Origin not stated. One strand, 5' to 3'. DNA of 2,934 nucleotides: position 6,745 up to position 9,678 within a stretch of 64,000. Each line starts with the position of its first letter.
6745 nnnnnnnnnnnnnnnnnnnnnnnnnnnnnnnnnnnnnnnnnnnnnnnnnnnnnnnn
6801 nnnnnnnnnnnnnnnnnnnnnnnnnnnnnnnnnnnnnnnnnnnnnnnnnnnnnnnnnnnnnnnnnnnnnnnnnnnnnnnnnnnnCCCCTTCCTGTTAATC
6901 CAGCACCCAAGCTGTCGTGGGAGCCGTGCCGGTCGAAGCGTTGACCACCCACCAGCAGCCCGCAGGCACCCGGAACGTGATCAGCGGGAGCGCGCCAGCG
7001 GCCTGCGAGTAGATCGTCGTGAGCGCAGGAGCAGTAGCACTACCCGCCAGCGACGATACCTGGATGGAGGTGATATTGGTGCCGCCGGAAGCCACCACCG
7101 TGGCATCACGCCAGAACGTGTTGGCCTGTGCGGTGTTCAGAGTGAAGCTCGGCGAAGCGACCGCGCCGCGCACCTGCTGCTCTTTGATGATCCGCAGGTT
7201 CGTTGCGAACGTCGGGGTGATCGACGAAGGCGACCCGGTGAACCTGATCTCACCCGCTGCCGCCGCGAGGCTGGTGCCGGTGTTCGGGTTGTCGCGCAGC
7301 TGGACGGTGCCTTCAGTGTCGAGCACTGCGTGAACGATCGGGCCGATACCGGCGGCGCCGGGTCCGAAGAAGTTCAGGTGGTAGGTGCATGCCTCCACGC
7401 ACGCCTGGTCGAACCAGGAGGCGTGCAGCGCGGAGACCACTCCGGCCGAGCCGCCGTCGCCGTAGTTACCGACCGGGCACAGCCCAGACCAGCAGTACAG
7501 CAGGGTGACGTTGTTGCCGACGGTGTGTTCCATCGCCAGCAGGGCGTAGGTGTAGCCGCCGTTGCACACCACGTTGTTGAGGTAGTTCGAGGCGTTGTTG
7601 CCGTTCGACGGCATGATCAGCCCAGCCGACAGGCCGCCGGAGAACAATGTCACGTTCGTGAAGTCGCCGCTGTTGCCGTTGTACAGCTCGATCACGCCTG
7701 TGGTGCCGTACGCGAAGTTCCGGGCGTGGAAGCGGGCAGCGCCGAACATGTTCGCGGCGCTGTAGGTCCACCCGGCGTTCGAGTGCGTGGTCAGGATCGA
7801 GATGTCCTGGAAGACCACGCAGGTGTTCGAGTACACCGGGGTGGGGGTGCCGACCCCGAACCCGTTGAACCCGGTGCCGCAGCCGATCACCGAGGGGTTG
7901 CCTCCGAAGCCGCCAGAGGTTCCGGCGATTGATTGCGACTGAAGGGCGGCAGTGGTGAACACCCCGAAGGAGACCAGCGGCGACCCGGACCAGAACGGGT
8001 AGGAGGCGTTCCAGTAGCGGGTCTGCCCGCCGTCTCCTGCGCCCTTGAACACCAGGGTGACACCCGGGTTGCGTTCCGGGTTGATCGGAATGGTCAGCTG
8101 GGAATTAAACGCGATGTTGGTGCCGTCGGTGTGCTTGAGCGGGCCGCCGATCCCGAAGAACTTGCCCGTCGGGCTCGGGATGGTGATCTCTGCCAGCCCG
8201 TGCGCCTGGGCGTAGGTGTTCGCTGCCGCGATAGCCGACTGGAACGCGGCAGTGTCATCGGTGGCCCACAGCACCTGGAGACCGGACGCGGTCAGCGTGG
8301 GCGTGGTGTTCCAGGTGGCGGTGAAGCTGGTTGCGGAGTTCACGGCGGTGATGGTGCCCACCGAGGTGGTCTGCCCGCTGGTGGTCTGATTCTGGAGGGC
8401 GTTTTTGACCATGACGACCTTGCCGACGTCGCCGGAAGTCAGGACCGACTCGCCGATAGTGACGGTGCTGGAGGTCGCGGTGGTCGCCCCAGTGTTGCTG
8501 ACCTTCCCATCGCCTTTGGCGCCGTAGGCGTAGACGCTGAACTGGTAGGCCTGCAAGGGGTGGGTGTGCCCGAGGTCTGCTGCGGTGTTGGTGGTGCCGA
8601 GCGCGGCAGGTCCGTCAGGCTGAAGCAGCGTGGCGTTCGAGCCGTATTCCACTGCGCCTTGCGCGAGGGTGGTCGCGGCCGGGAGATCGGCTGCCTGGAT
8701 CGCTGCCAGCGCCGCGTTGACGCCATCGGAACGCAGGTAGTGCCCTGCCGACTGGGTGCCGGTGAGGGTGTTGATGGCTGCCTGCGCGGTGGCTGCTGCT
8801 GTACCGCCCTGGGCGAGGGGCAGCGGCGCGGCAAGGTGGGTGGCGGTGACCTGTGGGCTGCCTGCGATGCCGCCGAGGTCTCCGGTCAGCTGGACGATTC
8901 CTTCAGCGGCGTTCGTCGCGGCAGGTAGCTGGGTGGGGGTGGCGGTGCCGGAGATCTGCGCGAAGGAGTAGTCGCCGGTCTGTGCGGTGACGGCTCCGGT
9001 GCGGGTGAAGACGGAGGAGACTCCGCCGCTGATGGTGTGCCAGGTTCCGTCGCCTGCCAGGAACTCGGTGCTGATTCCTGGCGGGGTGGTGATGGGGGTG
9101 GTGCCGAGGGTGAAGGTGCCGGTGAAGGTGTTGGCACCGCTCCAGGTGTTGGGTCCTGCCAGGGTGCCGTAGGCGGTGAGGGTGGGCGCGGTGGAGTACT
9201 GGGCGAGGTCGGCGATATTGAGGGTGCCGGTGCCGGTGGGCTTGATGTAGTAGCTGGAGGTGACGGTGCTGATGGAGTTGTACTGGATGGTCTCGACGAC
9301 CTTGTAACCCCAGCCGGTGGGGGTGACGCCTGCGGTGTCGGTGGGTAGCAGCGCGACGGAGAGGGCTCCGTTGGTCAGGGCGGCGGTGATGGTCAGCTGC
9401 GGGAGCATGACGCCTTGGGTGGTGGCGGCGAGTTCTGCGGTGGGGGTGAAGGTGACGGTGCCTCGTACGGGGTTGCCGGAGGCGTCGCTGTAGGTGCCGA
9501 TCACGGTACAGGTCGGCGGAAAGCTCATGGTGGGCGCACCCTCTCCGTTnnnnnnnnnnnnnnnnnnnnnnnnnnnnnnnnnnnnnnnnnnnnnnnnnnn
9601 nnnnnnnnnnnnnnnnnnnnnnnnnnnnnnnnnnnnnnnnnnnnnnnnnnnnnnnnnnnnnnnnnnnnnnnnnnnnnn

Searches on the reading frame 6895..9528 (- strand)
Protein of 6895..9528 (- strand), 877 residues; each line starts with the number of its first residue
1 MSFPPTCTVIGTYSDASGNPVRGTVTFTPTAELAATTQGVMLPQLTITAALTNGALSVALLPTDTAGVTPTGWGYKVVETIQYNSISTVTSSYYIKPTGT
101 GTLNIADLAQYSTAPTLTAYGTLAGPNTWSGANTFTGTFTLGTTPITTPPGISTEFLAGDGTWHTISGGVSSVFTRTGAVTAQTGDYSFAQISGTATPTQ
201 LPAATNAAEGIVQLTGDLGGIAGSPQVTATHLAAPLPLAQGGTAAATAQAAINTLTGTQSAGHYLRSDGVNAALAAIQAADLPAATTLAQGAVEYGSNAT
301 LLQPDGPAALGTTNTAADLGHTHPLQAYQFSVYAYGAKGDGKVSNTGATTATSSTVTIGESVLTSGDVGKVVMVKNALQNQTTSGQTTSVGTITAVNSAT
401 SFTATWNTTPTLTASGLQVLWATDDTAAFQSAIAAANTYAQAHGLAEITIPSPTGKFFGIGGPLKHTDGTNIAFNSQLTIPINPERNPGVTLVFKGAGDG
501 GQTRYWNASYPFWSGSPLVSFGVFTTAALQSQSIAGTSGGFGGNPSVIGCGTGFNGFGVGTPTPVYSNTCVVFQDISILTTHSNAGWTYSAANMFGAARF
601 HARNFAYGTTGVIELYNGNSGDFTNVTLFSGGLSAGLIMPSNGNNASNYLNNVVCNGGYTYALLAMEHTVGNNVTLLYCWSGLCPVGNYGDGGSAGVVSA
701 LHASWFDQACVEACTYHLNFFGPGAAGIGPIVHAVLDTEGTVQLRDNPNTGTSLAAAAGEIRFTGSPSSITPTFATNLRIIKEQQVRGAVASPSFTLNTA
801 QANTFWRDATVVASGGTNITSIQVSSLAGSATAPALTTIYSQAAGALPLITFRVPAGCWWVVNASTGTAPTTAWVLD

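Call 8: search_protein_families(library=pfam, proteins=[window:6895-9528:-], max_evalue=0.001)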
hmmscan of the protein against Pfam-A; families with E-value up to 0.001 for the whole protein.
window:6895-9528:- (877 aa): 0 families

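Call 33: search_protein_families(library=pfam, proteins=[window:6895-9528:-], max_evalue=0.1)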
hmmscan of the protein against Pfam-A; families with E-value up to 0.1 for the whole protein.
window:6895-9528:- (877 aa): 1 family
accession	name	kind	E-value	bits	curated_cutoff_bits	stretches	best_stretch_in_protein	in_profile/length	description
PF19264.4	DUF5907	-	0.0011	19.5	27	1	202-231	1-30/80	Repeat of unknown function (DUF5907)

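Call 65: search_protein_families(library=phrogs, proteins=[window:6895-9528:-], max_evalue=0.01)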
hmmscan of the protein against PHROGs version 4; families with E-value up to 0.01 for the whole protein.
window:6895-9528:- (877 aa): 2 families
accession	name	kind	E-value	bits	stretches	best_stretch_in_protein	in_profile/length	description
phrog_38732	-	unknown function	5.6e-05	24.1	1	183-216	37-70/86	-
phrog_4302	-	unknown function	0.0053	16.6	1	121-214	210-301/499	-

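Call 67: search_protein_families(library=ncbifam, proteins=[window:6895-9528:-], max_evalue=0.01)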
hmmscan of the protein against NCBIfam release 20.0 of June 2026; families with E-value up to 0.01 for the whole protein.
window:6895-9528:- (877 aa): 0 families

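Call 88: search_solved_structures(query=window:6895-9528:-, max_evalue=1)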
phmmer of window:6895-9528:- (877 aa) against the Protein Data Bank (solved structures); distinct sequences matched with E-value up to 1: 0.
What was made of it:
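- Tried and rejected: 877-aa neighbour against PDB sequences: nothing (call 88).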

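Call 90: search_dna_similar(query=window:6895-9528:-, collection=phages, mode=protein, max_rows=15, max_evalue=0.001)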
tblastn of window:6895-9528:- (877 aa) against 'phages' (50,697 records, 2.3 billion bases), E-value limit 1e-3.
Records with a match: 1; places in all: 1; records where one place covers at least 80% of the query: 0.
Best place of each record, by identity: <60% 1.
By first word of the organism name: Streptomyces 1.
By host as written in the record: Streptomyces scabiei RL-34 1.
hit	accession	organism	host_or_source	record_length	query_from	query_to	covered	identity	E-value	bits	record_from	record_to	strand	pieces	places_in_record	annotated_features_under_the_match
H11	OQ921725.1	Streptomyces phage Frankenweenie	Streptomyces scabiei RL-34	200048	334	784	51%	37.9%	3e-48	192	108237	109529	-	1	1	167: minor tail protein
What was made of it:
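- That window protein is 38% identical to an annotated minor tail protein of Streptomyces phage Frankenweenie, E = 3e-48 (call 90).
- Tried and rejected: The support for its tail role is a 38%-identity match to an annotated minor tail protein (call 90).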
